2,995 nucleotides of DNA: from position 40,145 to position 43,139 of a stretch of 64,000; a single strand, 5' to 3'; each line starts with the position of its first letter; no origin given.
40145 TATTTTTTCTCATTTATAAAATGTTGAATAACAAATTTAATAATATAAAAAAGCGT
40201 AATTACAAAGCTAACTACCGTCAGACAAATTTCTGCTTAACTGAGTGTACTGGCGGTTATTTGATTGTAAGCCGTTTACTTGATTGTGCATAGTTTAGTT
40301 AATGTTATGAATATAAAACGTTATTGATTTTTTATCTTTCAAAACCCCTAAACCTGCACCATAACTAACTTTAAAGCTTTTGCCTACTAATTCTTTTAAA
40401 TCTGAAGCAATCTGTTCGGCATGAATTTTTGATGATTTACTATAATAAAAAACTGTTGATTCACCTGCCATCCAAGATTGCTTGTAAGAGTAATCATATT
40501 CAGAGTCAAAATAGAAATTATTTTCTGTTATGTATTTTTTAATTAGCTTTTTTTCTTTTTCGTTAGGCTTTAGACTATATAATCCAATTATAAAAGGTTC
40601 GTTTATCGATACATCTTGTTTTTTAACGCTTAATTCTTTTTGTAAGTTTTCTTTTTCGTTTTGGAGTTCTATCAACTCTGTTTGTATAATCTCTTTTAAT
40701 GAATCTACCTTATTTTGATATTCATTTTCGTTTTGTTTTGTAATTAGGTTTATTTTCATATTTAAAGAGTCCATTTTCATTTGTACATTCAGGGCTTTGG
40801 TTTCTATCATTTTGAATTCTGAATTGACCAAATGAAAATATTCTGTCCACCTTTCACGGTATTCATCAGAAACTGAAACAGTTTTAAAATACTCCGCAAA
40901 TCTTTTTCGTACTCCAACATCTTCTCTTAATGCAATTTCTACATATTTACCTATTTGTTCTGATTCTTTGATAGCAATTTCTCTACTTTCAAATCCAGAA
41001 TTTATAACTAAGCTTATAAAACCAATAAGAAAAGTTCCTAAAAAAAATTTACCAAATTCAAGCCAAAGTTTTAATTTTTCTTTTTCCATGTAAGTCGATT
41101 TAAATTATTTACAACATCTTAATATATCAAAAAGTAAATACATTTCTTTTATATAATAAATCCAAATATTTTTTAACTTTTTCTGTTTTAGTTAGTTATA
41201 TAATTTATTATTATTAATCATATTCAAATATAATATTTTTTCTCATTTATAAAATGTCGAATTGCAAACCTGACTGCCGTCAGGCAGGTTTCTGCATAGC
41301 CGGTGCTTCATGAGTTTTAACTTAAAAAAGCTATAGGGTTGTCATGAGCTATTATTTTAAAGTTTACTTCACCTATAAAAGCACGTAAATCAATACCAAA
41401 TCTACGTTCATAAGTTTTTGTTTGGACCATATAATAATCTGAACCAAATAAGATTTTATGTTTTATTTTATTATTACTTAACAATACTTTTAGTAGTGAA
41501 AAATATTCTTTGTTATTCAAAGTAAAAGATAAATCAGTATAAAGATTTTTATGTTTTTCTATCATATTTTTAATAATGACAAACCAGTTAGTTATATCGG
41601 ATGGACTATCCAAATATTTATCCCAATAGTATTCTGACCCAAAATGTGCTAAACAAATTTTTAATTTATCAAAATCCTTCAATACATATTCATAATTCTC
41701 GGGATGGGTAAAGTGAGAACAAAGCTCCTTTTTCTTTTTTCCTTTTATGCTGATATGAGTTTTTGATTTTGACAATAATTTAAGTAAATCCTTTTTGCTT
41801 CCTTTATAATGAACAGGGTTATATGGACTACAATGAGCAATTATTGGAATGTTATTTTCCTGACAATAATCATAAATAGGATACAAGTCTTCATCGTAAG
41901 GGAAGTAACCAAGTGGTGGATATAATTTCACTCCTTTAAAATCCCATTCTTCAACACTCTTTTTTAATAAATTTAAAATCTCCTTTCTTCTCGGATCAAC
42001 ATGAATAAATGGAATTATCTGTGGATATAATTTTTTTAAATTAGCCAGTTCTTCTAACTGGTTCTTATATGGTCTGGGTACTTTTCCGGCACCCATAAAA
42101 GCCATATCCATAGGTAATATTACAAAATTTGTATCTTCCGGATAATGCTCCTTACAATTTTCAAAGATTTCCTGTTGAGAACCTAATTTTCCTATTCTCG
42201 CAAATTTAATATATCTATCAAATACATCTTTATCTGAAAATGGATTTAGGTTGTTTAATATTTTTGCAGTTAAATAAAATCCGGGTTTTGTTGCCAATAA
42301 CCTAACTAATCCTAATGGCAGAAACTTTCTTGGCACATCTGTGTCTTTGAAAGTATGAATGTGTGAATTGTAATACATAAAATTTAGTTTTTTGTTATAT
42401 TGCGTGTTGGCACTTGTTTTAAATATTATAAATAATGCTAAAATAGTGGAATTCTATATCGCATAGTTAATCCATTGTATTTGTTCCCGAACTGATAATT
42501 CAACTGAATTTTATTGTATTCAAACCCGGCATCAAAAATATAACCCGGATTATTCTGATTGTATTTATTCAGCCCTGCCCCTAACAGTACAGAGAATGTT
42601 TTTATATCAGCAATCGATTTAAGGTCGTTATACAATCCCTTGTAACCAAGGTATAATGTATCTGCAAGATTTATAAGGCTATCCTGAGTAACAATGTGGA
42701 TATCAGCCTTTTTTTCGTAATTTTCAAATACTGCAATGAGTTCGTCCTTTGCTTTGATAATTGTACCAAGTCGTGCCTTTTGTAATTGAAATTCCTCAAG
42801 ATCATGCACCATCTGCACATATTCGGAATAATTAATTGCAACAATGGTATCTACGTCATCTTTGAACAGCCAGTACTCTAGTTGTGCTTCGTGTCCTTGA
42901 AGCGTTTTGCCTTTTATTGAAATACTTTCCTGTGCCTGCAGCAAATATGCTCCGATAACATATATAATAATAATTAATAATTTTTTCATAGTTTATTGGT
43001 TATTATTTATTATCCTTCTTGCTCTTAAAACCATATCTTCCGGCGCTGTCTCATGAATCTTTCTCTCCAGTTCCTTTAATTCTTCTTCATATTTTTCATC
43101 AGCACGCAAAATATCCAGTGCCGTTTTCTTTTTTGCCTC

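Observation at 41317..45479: Five-gene envelope operon built around a membrane-anchored PGRP/amidase_2 protein, with lysis-cassette-like logic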

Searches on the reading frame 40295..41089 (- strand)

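Call 3: search_protein_families(library=pfam, proteins=[window:40295-41089:-], max_evalue=0.1)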
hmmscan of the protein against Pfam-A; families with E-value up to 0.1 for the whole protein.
window:40295-41089:- (264 aa): 3 families
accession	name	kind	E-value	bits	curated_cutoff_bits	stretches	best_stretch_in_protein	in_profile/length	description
PF08687.16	ASD2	-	0.011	15.8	26.4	1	78-160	62-148/289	Apx/Shroom domain ASD2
PF03961.19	FapA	-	0.045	13.8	31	1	87-164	153-239/272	Flagellar Assembly Protein A beta solenoid domain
PF16888.10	YwqH-like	-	0.086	13.5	33.7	0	114-161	72-119/123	YwqH-like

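Call 4: search_protein_families(library=padloc, proteins=[window:40295-41089:-], max_evalue=0.1)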
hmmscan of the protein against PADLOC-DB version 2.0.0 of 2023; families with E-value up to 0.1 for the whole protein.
window:40295-41089:- (264 aa): 0 families

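Call 5: search_protein_families(library=ncbifam, proteins=[window:40295-41089:-], max_evalue=0.1)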
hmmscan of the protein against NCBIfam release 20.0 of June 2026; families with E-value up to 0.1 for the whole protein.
window:40295-41089:- (264 aa): 0 families

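Call 6: search_protein_families(library=phrogs, proteins=[window:40295-41089:-], max_evalue=0.1)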
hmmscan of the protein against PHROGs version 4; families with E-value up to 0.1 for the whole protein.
window:40295-41089:- (264 aa): 3 families
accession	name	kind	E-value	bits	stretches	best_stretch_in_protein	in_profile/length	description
phrog_33540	-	unknown function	0.00078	20.2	1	47-156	57-163/272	-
phrog_22186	-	unknown function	0.021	15.7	1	70-133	107-168/184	-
phrog_27262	-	unknown function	0.05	15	1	131-160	6-35/78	-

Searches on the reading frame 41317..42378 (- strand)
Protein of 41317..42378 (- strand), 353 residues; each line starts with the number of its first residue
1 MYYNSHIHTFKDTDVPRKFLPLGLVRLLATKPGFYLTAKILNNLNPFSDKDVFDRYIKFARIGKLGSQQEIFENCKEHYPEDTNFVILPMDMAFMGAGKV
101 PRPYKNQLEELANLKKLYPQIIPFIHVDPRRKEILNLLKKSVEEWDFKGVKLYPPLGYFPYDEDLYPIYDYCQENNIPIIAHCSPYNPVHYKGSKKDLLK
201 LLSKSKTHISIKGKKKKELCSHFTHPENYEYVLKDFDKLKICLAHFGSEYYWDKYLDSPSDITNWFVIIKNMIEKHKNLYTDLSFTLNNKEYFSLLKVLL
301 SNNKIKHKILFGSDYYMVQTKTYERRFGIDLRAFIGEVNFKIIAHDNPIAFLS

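Call 3: search_protein_families(library=pfam, proteins=[window:41317-42378:-], max_evalue=0.1)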
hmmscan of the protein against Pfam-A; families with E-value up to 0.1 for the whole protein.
window:41317-42378:- (353 aa): 2 families
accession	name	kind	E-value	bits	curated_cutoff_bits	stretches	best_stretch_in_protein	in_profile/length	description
PF04909.20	Amidohydro_2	-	4.5e-15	56.6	26.4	1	116-352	75-287/289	Amidohydrolase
PF25190.1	Tad5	-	0.037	14.6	27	1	221-343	21-122/123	Type I Thoeris inhibitor Tad5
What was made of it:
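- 41317..42378 (-): g5: Amidohydro_2 protein. It is probably co-transcribed in this genome but is not part of the conserved system. Pfam (call 3).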

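Call 4: search_protein_families(library=padloc, proteins=[window:41317-42378:-], max_evalue=0.1)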
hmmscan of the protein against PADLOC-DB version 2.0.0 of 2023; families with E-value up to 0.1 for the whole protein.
window:41317-42378:- (353 aa): 0 families

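Call 5: search_protein_families(library=ncbifam, proteins=[window:41317-42378:-], max_evalue=0.1)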
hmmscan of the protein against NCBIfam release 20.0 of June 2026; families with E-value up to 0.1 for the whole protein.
window:41317-42378:- (353 aa): 0 families

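Call 6: search_protein_families(library=phrogs, proteins=[window:41317-42378:-], max_evalue=0.1)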
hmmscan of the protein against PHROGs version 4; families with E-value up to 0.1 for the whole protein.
window:41317-42378:- (353 aa): 0 families

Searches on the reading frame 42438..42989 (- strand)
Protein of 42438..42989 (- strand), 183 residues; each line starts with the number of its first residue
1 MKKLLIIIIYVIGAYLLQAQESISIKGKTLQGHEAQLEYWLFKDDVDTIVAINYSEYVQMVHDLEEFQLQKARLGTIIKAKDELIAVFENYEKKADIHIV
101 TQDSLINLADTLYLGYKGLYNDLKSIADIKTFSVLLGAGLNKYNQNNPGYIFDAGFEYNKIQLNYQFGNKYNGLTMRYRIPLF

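Call 3: search_protein_families(library=pfam, proteins=[window:42438-42989:-], max_evalue=0.1)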
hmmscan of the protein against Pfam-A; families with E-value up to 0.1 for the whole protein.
window:42438-42989:- (183 aa): 1 family
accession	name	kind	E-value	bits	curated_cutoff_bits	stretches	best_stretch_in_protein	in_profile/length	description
PF11205.13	DUF2987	-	0.048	14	25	0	109-151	2-44/146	Protein of unknown function (DUF2987)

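Call 4: search_protein_families(library=padloc, proteins=[window:42438-42989:-], max_evalue=0.1)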
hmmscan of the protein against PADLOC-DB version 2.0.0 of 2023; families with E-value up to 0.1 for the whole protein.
window:42438-42989:- (183 aa): 0 families

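Call 5: search_protein_families(library=ncbifam, proteins=[window:42438-42989:-], max_evalue=0.1)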
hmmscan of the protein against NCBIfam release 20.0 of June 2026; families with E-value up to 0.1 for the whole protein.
window:42438-42989:- (183 aa): 0 families

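Call 6: search_protein_families(library=phrogs, proteins=[window:42438-42989:-], max_evalue=0.1)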
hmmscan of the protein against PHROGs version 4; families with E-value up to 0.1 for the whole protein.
window:42438-42989:- (183 aa): 0 families

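Call 26: find_homologous_proteins(query=window:42441-42989:-)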
Query window:42441-42989:- (183 aa): 4 proteins with E <= 0.001 among 102 candidates.
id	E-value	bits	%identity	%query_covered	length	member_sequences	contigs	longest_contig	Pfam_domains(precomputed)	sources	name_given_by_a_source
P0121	2.1e-113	394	100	100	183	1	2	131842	-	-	-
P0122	3.4e-66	241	61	100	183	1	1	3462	-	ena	-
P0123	5.3e-62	227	60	100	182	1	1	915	-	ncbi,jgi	jgi:hypothetical protein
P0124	3.6e-50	188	58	91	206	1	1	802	-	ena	-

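Call 27: find_homologous_proteins(query=A2)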
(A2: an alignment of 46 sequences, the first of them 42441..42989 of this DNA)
Query A2 (46 sequences) (183 aa, profile of the alignment): 13 proteins with E <= 0.001 among 4572 candidates.
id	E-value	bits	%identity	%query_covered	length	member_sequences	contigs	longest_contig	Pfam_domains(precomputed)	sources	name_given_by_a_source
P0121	1.1e-52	196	100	100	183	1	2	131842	-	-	-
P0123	4.4e-51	191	60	100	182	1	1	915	-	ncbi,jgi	jgi:hypothetical protein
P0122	1.2e-46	176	61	100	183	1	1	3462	-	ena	-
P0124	8.5e-43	164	58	91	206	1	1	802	-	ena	-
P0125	1.0e-33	134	22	70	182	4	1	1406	-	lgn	-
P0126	1.1e-33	134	20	47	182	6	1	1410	-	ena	-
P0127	7.3e-32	128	24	40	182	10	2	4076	-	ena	-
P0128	1.7e-25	107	-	-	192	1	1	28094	-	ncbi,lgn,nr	ncbi:hypothetical protein JXA70_11055 [candidate division KSB1 bacterium]|nr:hypothetical protein [c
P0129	1.2e-22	98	-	-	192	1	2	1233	PF13851.12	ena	-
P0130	7.0e-20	89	-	-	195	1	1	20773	-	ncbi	-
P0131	4.1e-6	44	70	5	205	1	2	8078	-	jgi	jgi:hypothetical protein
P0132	1.8e-4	39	-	-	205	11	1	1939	-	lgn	-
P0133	3.1e-4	38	35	41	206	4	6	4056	-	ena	-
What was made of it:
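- Tried and rejected: find_homologous_proteins on g4, both as a single sequence and as a 46-sequence profile, returned only 4 and 13 proteins (calls 26, 27).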

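Call 38: predict_structure(alignment_id=A4)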
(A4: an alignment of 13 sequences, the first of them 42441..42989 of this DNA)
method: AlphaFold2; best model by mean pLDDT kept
length: 183 residues; sequences in the alignment: 13
mean_pLDDT: 69.6   pTM: 0.28
mean pLDDT of the five models: 69.6, 66.3, 63.9, 58.8, 58.3
residues with pLDDT >= 90: 0; 70-90: 109; 50-70: 38; < 50: 36
segments of 3 or more residues with pLDDT < 50: 18-51
pLDDT, mean of each block of 10 residues (from residue 1): 70 57 37 39 40 63 82 84 86 84 84 83 65 75 66 82 82 79 50
secondary structure, 60 per line:
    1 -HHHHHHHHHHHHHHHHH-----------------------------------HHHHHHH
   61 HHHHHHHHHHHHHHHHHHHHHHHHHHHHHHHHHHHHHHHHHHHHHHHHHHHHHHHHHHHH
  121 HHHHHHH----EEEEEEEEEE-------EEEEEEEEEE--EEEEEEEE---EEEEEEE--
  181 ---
elements in order: H2-18 H54-127 E132-141 E149-158 E161-168 E172-178
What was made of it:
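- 42438..42989 (-): g4: 183-aa exported protein. Signal peptide, disordered residues 18-51, a single helix at 54-127, four amphipathic beta-strands at 132-178, and a C-terminal Phe. Candidate oligomeric outer-membrane anchor. AF2 model (call 38).
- On Trimeric autotransporter anchor (YadA_anchor): The monomer architecture fits (call 38, pLDDT 65-86).
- A four-strand-per-chain barrel with a 74-residue helix is not a typical porin (call 38).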

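Call 41: fold_search(model_id=the predicted structure, library=pdb)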
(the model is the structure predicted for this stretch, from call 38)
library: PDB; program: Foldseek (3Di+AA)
matches with E <= 10: 214; with E <= 0.001: 0
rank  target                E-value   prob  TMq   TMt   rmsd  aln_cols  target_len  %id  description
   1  7r5v_P                3.6e-01  0.47  0.15  0.14  11.8        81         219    9  Structure of the human CCAN CENP-A alpha-satellite complex (released 2022-04-27)
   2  9i9s_A                1.3e+00  0.13  0.13  0.05   8.5        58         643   16  Room temperature structure of PBP2a at the LCLS (released 2026-02-18)
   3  9i9t_A                1.4e+00  0.12  0.12  0.05   8.4        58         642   16  Room-temperature structure of PBP2a at EuXFEL (released 2026-02-18)
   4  1ytf_D                1.5e+00  0.10  0.13  0.20  14.8        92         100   14  YEAST TFIIA/TBP/DNA COMPLEX (released 1996-06-20)
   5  7p2j_A                1.6e+00  0.30  0.19  0.25   6.2        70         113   14  Dimethylated fusion protein of RSL and trimeric coiled coil (4dzn) in complex with cucurbit[7]uril, H3 sheet assembly (released 2021-09-08)
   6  7eua                  1.7e+00  0.16  0.16  0.25  13.0        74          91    9  X-ray crystal structure of a Monellin deletion construct carrying the P93A mutation (released 2021-08-11)
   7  5npg_MODEL_1_A        1.7e+00  0.15  0.14  0.24  10.4        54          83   11  Solution structure of Drosophila melanogaster Loquacious dsRBD1 (released 2017-10-04)
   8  9v30_B                1.8e+00  0.23  0.16  0.07   5.4        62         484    6  C12 portal complex of the bacteriophage E1004 (released 2025-11-12)
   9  9v30_A                1.8e+00  0.21  0.15  0.07   5.5        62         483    8  C12 portal complex of the bacteriophage E1004 (released 2025-11-12)
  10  4y4s                  2.0e+00  0.14  0.14  0.16   7.4        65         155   12  Crystal Structure of Y75A HasA dimer from Yersinia pseudotuberculosis (released 2015-08-12)
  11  4bl2_A                2.0e+00  0.12  0.12  0.05   6.8        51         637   18  Crystal structure of PBP2a clinical mutant E150K from MRSA (released 2014-05-21)
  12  3cyg_A                2.1e+00  0.18  0.15  0.14  13.6        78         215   10  Crystal structure of an uncharacterized protein from Fervidobacterium nodosum Rt17-B1 (released 2008-05-13)
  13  6l44_A                2.1e+00  0.09  0.15  0.21  12.6        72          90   18  Monomeric structure of monellin loop1 mutant with QVPAG motif (released 2021-04-21)
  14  8vvt_b                2.3e+00  0.30  0.15  0.09   6.1        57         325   10  Mammalian ribosomes bound to Anisomycin in the rotated conformation (released 2025-07-30)
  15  6s99_A                2.3e+00  0.18  0.18  0.25   6.1        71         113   15  Dimethylated fusion protein of RSL and trimeric coiled coil in complex with cucurbit[7]uril (released 2020-08-26)
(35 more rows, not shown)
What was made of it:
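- On Trimeric autotransporter anchor (YadA_anchor): The Foldseek search of the monomer was uninformative (call 41).
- Tried and rejected: Foldseek of the g4 monomer against PDB gave nothing below E 0.3 (call 41).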

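Call 61: search_solved_structures(query=A2, max_evalue=1)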
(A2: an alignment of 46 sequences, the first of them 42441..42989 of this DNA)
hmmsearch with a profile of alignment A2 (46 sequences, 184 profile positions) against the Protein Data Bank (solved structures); distinct sequences matched with E-value up to 1: 28.
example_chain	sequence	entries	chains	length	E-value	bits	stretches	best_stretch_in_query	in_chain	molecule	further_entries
4p99_A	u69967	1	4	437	0.00085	22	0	17-51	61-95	MpAFP_RII tetra-tandemer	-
8w6e_A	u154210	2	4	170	0.004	19.8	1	58-129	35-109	HBC599 in complex with wFAP1.1 | wFAP1.1 structure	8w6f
6egc_A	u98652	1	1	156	0.01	18.4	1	62-129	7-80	SC_2L4HC2_23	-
8tid_w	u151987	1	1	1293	0.012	18.2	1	64-117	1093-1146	WD40 domain protein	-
1v9d_A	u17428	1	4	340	0.12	15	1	56-116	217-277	Diaphanous protein homolog 1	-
5j10_A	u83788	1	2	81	0.18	14.4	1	79-131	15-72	peptide design 2L4HC2_24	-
6gy6_A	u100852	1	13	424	0.18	14.4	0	103-123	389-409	XaxA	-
5j0k_A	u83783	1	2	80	0.21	14.1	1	60-126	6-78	designed protein 2L4HC2_23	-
9b3d_G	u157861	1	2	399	0.23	14.1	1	56-116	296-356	Protein diaphanous homolog 1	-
3g7c_A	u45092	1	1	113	0.27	13.8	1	47-128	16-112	Occludin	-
9smy_A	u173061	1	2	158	0.28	13.8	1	59-132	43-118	HAMP domain-containing protein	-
1u4q_A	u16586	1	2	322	0.32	13.6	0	50-122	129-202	Spectrin alpha chain, brain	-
9b27_G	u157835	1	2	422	0.36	13.4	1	56-116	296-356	Protein diaphanous homolog 1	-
9qb8_A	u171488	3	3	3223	0.36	13.4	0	59-128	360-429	Lymphostatin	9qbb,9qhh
9euv_A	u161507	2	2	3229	0.36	13.4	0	59-128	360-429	Efa1/LifA protein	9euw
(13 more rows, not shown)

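Call 85: search_protein_families(library=pfam, alignment_id=A2, max_evalue=0.05)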
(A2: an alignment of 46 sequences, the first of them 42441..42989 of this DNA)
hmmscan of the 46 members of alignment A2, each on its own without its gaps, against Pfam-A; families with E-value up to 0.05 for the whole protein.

A. member 1, window:42441-42989:- (183 aa): 1 family
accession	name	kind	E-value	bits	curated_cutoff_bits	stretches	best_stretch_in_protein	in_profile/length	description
PF11205.13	DUF2987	-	0.048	14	25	0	109-151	2-44/146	Protein of unknown function (DUF2987)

B. families by the number of members that match (of 46 scanned): 48 families (the first 25 are shown)
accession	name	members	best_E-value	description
PF12325.13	TMF_TATA_bd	3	0.00043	TATA element modulatory factor 1 TATA binding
PF06785.16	UPF0242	3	0.00053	Uncharacterised protein family (UPF0242) N-terminus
PF20622.4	Big_15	2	0.00058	Bacterial Ig domain (Big_16)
PF05557.18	MAD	2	0.0012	Mitotic checkpoint protein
PF09738.14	LRRFIP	2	0.0047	LRRFIP family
PF04399.18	Glutaredoxin2_C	2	0.0093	Glutaredoxin 2, C terminal domain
PF07765.17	KIP1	2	0.028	KIP1-like protein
PF16740.10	SKA2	2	0.029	Spindle and kinetochore-associated protein 2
PF02321.23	OEP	2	0.03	Outer membrane efflux protein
PF13851.11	GAS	1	0.00075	Growth-arrest specific micro-tubule binding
PF15035.11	Rootletin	1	0.00087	Ciliary rootlet component, centrosome cohesion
PF06657.18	Cep57_MT_bd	1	0.0023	Centrosome microtubule-binding domain of Cep57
PF16515.11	HIP1_clath_bdg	1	0.0032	Clathrin-binding domain of Huntingtin-interacting protein 1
PF07926.17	TPR_MLP1_2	1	0.006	TPR/MLP1/MLP2-like protein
PF19443.4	DAHL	1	0.0071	DAHL domain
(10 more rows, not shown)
